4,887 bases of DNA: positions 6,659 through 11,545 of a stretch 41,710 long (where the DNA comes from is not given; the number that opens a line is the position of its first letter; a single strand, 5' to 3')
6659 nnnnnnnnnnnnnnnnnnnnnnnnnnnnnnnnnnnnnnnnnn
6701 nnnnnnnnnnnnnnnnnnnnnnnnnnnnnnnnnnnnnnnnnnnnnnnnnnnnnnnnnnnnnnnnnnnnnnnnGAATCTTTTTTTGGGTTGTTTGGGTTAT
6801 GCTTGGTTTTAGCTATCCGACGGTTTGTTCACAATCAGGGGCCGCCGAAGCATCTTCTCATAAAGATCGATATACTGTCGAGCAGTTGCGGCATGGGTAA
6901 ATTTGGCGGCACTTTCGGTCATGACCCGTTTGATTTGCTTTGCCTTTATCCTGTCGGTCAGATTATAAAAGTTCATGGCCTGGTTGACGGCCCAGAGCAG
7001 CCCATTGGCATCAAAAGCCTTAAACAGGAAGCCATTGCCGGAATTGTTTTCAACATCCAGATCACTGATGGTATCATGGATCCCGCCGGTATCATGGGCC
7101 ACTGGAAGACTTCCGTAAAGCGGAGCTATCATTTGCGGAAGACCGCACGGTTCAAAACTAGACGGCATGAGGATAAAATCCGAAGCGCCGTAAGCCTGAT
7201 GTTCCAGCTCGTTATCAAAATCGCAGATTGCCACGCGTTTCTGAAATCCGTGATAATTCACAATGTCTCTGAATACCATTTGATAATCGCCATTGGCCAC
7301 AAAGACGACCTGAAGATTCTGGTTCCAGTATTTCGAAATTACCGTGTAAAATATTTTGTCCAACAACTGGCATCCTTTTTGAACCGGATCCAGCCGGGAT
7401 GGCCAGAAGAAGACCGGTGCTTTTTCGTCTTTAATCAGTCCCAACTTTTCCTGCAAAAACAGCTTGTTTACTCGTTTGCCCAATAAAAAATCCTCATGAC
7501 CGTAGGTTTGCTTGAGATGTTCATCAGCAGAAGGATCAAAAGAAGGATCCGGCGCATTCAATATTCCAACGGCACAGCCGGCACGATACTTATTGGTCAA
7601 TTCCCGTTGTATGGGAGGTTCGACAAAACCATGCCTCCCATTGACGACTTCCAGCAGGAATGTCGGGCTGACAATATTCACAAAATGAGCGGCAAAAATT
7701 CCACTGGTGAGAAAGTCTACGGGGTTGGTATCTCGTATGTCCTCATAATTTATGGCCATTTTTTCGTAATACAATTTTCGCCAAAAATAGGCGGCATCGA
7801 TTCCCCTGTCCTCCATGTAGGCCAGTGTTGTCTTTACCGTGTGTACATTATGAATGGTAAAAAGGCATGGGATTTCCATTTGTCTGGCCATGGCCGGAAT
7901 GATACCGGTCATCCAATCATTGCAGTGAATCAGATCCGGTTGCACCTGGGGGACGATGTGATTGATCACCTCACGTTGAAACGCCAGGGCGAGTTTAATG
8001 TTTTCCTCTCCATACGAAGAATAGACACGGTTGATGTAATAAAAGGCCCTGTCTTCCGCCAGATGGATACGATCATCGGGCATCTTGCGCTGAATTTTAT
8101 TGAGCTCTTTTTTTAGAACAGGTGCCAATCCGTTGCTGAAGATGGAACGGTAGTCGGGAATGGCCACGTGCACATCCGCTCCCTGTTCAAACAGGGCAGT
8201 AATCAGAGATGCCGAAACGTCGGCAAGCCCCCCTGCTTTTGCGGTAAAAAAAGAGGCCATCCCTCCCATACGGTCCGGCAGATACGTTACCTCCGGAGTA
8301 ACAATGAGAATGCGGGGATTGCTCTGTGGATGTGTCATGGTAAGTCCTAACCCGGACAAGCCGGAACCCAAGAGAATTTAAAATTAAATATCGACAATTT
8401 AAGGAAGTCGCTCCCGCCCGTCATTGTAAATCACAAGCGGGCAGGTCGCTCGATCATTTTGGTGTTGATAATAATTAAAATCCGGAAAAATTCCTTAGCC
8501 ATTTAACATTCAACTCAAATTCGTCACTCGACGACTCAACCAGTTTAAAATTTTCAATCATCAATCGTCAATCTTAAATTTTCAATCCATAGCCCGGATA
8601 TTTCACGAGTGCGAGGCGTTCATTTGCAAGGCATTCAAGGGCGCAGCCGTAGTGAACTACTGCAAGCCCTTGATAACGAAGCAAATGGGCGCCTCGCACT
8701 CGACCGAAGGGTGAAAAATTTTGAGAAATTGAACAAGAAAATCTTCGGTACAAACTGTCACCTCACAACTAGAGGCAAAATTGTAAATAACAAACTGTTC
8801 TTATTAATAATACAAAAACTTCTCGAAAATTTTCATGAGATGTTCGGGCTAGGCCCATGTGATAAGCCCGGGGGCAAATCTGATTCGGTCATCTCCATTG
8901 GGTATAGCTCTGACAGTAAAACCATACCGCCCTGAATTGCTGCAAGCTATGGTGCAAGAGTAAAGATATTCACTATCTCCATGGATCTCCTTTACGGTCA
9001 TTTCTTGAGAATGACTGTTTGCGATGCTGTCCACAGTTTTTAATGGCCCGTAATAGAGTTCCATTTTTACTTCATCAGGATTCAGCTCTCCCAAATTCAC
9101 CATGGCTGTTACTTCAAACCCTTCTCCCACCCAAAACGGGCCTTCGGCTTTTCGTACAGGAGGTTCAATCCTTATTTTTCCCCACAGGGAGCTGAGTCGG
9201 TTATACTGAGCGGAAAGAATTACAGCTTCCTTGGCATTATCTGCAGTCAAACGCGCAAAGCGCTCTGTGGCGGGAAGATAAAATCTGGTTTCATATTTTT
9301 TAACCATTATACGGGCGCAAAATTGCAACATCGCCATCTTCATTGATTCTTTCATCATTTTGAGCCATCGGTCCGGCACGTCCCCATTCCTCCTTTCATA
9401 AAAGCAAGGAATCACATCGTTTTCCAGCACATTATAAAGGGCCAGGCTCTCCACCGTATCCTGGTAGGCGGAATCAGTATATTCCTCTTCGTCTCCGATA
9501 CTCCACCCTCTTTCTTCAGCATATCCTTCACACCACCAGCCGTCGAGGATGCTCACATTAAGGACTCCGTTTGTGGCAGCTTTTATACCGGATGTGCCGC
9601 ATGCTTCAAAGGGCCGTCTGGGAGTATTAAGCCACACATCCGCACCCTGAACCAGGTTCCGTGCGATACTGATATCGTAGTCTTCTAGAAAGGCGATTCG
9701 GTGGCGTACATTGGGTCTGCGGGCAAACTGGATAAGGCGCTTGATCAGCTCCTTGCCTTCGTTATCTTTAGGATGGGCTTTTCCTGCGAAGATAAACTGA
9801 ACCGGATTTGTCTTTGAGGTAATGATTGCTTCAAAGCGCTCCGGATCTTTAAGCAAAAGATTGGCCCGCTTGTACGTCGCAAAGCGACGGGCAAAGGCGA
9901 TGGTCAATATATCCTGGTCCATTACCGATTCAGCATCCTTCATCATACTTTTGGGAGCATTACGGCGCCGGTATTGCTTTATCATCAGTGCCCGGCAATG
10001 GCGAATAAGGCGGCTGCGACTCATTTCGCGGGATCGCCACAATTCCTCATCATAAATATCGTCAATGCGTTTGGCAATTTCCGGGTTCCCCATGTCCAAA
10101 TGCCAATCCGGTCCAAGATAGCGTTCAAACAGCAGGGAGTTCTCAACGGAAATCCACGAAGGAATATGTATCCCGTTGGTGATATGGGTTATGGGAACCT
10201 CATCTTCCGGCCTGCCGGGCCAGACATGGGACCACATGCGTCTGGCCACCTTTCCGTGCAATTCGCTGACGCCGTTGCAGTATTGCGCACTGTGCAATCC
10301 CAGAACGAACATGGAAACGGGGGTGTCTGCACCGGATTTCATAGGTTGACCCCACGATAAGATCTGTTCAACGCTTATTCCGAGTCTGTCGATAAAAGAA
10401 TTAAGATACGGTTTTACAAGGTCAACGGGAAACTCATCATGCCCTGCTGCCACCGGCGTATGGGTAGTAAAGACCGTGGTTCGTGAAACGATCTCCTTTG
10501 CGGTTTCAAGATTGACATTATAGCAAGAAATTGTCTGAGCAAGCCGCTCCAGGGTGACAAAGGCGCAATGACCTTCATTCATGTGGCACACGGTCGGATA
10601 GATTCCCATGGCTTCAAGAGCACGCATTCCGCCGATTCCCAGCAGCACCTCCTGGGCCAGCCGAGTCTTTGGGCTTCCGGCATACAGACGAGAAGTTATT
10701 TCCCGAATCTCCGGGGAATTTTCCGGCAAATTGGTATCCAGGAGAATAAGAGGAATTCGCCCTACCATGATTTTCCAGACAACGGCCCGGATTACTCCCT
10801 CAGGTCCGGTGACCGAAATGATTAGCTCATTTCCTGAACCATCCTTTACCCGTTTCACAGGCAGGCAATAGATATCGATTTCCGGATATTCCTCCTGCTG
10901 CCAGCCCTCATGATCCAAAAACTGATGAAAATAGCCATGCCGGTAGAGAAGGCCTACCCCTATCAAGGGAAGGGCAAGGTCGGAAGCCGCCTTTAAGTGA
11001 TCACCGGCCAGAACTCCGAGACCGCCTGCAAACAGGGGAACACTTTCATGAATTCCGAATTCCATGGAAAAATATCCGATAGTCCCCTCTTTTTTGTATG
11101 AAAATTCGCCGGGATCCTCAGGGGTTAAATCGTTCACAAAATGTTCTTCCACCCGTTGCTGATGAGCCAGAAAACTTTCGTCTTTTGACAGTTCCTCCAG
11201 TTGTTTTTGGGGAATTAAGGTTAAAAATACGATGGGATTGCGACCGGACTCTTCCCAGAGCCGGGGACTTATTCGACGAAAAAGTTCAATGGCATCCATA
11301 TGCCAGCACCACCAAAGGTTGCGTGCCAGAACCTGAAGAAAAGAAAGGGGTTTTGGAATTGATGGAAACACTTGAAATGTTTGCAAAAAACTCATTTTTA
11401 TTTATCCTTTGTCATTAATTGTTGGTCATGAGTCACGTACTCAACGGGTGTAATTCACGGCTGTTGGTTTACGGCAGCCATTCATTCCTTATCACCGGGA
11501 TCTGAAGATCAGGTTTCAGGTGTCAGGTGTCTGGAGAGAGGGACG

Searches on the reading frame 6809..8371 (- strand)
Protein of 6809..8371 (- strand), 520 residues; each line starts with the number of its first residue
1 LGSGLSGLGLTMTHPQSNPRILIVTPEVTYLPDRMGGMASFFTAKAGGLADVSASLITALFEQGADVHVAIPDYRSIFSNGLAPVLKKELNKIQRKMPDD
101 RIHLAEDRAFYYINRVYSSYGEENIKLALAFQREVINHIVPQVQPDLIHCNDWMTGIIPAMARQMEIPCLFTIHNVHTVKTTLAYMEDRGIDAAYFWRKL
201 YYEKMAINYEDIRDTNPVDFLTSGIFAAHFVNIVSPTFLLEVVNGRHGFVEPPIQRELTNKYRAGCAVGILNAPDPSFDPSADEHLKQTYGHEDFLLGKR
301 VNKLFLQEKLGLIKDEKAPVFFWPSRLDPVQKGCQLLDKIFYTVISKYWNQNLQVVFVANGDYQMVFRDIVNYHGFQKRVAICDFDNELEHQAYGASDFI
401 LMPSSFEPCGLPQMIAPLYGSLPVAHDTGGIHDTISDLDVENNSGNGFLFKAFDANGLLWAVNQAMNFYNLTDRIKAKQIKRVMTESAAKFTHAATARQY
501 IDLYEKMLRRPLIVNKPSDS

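Call 10: search_protein_families(library=pfam, proteins=[window:6809-8371:-])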
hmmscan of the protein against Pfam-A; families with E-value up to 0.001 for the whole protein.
window:6809-8371:- (520 aa): 5 families
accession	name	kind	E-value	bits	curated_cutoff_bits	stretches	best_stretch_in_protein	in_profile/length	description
PF08323.17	Glyco_transf_5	-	2.8e-33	116.1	22.7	1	21-248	2-230/239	Starch synthase catalytic domain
PF00534.26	Glycos_transf_1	-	3.7e-09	36.8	26.4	1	314-479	11-169/172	Glycosyl transferases group 1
PF13692.12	Glyco_trans_1_4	-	1.8e-08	35.2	27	1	319-466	2-140/142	Glycosyl transferases group 1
PF13579.12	Glyco_trans_4_4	-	4.6e-08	34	29.7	1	47-181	1-103/158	Glycosyl transferase 4-like domain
PF13439.12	Glyco_transf_4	-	5.8e-08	33.4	28.5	1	47-184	2-109/170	Glycosyltransferase Family 4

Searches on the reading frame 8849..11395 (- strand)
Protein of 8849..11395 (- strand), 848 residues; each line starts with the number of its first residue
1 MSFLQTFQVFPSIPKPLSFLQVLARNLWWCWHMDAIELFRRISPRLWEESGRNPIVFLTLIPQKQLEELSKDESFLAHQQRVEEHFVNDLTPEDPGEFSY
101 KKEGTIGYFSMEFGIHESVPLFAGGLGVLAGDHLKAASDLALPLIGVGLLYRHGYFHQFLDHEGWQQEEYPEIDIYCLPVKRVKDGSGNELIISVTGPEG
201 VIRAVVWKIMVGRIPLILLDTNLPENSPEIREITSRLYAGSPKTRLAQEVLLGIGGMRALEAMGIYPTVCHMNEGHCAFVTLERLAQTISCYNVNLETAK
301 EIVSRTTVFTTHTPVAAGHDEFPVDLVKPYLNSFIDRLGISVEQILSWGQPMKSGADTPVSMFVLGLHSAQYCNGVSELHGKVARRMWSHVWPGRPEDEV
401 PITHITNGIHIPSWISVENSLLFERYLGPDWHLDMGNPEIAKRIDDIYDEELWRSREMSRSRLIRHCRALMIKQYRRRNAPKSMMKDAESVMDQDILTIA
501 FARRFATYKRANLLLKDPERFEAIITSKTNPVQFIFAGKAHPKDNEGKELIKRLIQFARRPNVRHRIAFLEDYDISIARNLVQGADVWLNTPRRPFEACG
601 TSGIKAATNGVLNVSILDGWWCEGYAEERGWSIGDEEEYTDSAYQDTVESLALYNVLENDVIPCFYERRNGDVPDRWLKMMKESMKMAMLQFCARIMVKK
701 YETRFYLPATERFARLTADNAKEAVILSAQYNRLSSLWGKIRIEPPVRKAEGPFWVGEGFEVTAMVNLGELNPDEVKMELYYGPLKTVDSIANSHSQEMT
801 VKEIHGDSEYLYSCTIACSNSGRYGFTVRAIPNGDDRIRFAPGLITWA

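Call 10: search_protein_families(library=pfam, proteins=[window:8849-11395:-])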
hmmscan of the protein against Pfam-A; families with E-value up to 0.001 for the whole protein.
window:8849-11395:- (848 aa): 2 families
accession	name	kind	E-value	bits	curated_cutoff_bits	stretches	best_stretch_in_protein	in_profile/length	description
PF00343.26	Phosphorylase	-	3.5e-30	105.4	27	2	269-622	219-582/713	Carbohydrate phosphorylase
PF11897.13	DUF3417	-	3.9e-30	105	25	1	13-118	1-108/109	Protein of unknown function (DUF3417)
